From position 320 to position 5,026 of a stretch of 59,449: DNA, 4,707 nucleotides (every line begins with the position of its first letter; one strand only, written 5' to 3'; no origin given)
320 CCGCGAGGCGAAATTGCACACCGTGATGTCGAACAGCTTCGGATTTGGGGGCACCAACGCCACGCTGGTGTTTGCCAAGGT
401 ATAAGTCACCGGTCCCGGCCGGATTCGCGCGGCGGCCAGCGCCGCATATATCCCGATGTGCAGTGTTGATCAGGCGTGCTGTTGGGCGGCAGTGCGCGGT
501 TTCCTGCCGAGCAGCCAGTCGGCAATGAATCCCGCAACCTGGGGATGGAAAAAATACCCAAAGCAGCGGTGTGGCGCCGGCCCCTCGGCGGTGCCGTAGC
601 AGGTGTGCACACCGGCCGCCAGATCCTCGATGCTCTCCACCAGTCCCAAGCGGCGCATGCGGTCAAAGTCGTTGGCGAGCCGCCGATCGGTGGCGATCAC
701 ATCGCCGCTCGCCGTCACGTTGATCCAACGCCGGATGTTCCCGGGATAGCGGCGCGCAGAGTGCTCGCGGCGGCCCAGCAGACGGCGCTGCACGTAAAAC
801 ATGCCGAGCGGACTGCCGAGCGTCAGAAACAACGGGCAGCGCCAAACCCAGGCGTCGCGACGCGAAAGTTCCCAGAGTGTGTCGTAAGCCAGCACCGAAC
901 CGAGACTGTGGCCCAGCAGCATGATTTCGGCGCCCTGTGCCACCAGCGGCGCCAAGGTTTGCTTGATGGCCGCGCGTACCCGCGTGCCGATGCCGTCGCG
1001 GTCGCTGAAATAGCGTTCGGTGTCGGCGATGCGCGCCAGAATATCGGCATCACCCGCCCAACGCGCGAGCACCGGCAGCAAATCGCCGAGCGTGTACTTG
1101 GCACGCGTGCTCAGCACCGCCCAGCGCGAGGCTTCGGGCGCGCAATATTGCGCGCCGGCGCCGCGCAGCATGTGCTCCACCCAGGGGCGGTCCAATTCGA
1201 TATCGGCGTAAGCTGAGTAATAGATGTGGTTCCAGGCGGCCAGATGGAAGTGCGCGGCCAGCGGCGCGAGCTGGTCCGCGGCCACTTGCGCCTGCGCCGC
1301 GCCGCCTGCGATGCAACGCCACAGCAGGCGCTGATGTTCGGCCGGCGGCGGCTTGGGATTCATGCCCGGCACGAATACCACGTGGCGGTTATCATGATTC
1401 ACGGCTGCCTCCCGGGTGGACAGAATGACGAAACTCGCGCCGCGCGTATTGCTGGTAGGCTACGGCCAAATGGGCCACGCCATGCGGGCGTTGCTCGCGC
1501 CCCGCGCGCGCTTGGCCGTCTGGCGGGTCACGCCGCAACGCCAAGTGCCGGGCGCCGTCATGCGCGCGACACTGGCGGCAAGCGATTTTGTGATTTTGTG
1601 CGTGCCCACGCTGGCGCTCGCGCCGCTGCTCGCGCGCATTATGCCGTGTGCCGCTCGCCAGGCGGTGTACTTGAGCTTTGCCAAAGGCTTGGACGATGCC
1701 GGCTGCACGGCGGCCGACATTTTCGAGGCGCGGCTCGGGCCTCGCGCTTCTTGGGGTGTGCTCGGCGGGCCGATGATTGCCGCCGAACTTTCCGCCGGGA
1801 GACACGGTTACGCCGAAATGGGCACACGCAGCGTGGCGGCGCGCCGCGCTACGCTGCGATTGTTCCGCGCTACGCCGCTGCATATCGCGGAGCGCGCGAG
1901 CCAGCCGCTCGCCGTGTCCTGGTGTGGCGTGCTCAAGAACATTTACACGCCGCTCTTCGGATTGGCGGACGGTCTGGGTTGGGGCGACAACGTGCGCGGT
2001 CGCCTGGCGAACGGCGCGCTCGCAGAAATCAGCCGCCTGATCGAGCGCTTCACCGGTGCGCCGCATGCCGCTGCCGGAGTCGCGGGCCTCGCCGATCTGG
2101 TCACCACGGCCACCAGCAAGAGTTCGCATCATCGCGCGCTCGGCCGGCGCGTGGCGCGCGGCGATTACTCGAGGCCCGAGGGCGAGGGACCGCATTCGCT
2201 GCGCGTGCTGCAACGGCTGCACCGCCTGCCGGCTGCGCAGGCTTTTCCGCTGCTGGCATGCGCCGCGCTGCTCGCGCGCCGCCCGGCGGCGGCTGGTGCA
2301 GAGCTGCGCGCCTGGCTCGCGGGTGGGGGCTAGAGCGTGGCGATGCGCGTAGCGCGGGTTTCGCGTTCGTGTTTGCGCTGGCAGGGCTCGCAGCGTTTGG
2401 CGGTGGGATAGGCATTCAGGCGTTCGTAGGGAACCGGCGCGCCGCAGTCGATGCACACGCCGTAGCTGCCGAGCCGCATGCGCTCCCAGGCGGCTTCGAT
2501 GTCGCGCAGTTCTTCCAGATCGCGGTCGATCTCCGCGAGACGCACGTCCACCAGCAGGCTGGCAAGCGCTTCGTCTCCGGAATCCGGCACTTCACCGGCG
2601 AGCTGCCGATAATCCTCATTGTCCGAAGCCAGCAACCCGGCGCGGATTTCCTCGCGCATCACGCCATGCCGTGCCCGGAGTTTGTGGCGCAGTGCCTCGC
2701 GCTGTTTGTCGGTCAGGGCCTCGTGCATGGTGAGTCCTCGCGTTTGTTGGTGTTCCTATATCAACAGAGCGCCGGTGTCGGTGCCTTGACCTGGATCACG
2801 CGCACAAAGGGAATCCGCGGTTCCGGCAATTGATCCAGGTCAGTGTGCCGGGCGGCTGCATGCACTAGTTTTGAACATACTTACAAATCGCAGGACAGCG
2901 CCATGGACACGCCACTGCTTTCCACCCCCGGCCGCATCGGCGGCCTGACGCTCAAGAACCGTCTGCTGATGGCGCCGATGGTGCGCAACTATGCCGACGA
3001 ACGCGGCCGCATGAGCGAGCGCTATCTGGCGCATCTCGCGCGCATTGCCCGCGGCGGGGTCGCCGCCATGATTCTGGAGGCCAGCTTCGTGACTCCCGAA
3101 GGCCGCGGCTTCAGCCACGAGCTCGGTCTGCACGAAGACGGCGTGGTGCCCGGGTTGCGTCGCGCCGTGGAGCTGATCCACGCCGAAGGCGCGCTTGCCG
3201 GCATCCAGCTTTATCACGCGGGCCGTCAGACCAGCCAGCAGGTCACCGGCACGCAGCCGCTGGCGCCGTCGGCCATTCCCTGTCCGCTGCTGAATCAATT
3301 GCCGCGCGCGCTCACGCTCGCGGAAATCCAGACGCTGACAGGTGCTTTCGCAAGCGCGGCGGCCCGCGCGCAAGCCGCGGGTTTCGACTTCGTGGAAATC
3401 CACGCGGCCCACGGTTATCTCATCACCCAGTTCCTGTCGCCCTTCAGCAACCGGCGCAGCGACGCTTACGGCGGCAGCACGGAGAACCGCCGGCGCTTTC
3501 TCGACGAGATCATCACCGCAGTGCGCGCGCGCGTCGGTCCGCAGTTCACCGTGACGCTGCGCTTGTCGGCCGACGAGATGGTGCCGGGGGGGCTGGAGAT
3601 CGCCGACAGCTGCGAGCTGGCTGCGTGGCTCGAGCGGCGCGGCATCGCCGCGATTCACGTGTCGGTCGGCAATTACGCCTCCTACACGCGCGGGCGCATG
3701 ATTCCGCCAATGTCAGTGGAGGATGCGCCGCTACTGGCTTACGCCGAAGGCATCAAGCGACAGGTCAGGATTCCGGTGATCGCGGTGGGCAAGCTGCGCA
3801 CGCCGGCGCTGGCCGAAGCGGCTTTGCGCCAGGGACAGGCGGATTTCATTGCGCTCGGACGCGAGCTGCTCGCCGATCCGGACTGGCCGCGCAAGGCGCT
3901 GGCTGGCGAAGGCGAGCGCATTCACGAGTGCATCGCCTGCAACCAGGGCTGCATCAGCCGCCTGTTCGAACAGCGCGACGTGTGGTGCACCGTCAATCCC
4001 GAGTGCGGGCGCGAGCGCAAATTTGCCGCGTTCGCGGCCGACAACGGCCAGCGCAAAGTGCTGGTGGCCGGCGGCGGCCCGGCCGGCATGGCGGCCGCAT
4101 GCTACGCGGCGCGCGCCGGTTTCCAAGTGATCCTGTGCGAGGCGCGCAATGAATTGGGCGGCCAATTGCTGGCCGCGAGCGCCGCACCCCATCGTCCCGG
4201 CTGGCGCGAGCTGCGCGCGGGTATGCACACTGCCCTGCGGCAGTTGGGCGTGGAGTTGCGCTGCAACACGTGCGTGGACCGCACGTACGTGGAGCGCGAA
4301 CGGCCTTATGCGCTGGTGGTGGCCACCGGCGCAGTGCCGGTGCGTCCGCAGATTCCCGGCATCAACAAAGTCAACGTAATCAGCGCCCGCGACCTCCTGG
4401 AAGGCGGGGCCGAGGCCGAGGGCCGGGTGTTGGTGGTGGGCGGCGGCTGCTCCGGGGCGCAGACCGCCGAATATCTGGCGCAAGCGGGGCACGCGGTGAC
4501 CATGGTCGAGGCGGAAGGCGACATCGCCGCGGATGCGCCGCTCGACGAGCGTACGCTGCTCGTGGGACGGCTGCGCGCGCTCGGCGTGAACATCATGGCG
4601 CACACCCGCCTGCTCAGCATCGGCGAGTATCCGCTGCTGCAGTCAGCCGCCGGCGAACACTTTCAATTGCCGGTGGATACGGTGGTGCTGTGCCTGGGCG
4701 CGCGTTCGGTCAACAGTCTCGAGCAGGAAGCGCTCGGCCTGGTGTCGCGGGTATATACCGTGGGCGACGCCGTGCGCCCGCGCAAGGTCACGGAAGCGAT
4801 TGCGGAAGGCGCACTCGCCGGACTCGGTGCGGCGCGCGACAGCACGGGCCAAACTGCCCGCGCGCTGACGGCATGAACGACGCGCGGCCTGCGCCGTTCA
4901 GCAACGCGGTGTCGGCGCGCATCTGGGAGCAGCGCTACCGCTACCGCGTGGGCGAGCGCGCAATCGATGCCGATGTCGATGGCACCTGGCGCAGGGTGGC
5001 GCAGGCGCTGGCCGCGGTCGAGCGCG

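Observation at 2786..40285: One asymmetric 14-bp Crp/Fnr box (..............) is reused at 12 promoters across 38 kb, all with class II geometry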

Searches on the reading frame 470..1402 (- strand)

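Call 5: search_protein_families(library=ncbifam, proteins=[window:470-1402:-])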
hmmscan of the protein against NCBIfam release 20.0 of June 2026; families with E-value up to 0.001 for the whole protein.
window:470-1402:- (310 aa): 0 families

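Call 8: search_protein_families(library=pfam, proteins=[window:470-1402:-])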
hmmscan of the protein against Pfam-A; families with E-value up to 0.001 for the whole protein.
window:470-1402:- (310 aa): 0 families

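Call 43: search_protein_families(library=pfam, proteins=[window:470-1402:-], max_evalue=0.01)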
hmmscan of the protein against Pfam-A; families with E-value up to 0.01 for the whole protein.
window:470-1402:- (310 aa): 1 family
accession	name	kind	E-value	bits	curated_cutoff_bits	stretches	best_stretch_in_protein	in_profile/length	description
PF05990.18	DUF900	-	0.003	17.5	20.5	1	109-184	51-120/232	Alpha/beta hydrolase of unknown function (DUF900)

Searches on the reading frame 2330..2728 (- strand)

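Call 5: search_protein_families(library=ncbifam, proteins=[window:2330-2728:-])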
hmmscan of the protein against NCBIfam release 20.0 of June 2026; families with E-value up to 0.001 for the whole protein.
window:2330-2728:- (132 aa): 6 families
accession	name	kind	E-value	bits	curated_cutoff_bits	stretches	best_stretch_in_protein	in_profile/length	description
TIGR02890.1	bacill_yteA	subfamily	1.2e-16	61.2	134.4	1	34-124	31-122/159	regulatory protein, yteA family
TIGR02420.1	dksA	equivalog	6.9e-14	52.2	115.5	1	6-118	2-109/110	RNA polymerase-binding protein DksA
NF033459.1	DksA_like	equivalog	7e-12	45.6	105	1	26-123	15-112/113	RNA polymerase-binding protein DksA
TIGR02419.1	C4_traR_proteo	subfamily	6.5e-09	36.2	59.7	1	84-121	27-64/64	phage/conjugal plasmid C-4 type zinc finger protein, TraR family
NF008045.0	PRK10778.1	equivalog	9.1e-07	29.2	289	1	4-121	31-143/151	RNA polymerase-binding protein DksA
NF008243.0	PRK11019.1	equivalog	9.3e-05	22.8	96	1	87-126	34-73/88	DksA/TraR family C4-type zinc finger protein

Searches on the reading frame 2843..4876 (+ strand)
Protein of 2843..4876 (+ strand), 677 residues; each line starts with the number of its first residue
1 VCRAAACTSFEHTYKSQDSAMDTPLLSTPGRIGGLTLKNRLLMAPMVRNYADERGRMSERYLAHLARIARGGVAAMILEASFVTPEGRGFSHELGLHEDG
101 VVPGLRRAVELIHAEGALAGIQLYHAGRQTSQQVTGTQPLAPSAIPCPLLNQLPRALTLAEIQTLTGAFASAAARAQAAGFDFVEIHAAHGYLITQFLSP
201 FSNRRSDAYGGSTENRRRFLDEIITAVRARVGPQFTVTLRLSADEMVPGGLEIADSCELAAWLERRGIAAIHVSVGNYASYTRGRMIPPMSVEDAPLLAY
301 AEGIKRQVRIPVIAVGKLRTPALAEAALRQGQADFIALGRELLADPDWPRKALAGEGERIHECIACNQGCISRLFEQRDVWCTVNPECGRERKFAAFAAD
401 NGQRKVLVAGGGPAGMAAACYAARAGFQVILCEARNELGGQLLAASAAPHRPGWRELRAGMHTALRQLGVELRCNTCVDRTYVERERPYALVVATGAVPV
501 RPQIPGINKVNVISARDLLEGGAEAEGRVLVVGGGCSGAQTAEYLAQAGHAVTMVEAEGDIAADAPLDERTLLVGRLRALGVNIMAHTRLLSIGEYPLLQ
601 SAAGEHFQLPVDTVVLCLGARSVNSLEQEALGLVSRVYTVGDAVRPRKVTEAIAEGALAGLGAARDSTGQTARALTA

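Call 5: search_protein_families(library=ncbifam, proteins=[window:2843-4876:+])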
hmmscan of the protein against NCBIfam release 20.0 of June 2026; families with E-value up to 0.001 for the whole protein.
window:2843-4876:+ (677 aa): 107 families (the best 25 are shown)
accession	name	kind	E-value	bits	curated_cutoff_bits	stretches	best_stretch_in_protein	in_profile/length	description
TIGR03997.1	mycofact_OYE_2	equivalog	2.5e-152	508.6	793.15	1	26-660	2-642/645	mycofactocin system FadH/OYE family oxidoreductase 2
NF041087.1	bile_acid_BaiCD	equivalog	6.9e-142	473.8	825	1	28-658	6-637/642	bile acid Fe-S flavoenzyme BaiCD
NF045599.1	bili_reduct_long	exception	2.9e-127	425.6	750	1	28-656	3-634/641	bilirubin reductase, long form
NF010047.0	PRK13523.1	equivalog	2.2e-80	270.2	431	1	30-362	9-330/339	NADPH dehydrogenase NamA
TIGR03996.1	mycofact_OYE_1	hypoth_equivalog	4.1e-71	240.3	627.9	1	31-658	7-631/633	mycofactocin system FadH/OYE family oxidoreductase 1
NF045592.1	bili_reduct_N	equivalog_domain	4.8e-69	233.2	425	1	27-385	3-363/363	bilirubin reductase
NF006101.0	PRK08255.1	equivalog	8.5e-65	219.2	1078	1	19-356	392-734/768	bifunctional salicylyl-CoA 5-hydroxylase/oxidoreductase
NF007899.0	PRK10605.1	subfamily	1.6e-45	155.9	403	1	24-348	4-333/365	N-ethylmaleimide reductase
NF009410.0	PRK12771.1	subfamily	1.2e-20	73.6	516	2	393-521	129-258/566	NAD(P)-binding protein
TIGR01292.1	TRX_reduct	equivalog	3.8e-14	52.2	343.45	1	405-634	2-250/300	thioredoxin-disulfide reductase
TIGR01350.1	lipoamide_DH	equivalog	4.4e-14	52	408.8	2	487-630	131-278/461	dihydrolipoyl dehydrogenase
NF004991.0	PRK06370.1-3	subfamily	4.7e-13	48.5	620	2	492-633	169-314/509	FAD-containing oxidoreductase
NF004943.0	PRK06292.2-1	equivalog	1e-12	47.6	432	1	488-639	132-288/456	dihydrolipoyl dehydrogenase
NF009414.0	PRK12778.1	equivalog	1.9e-12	46.3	1103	1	399-519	427-550/752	bifunctional dihydroorotate dehydrogenase B NAD binding subunit/NADPH-dependent glutamate synthase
NF003437.0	PRK04965.1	equivalog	2.8e-12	46.3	392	1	489-640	100-257/378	NADH:flavorubredoxin reductase NorW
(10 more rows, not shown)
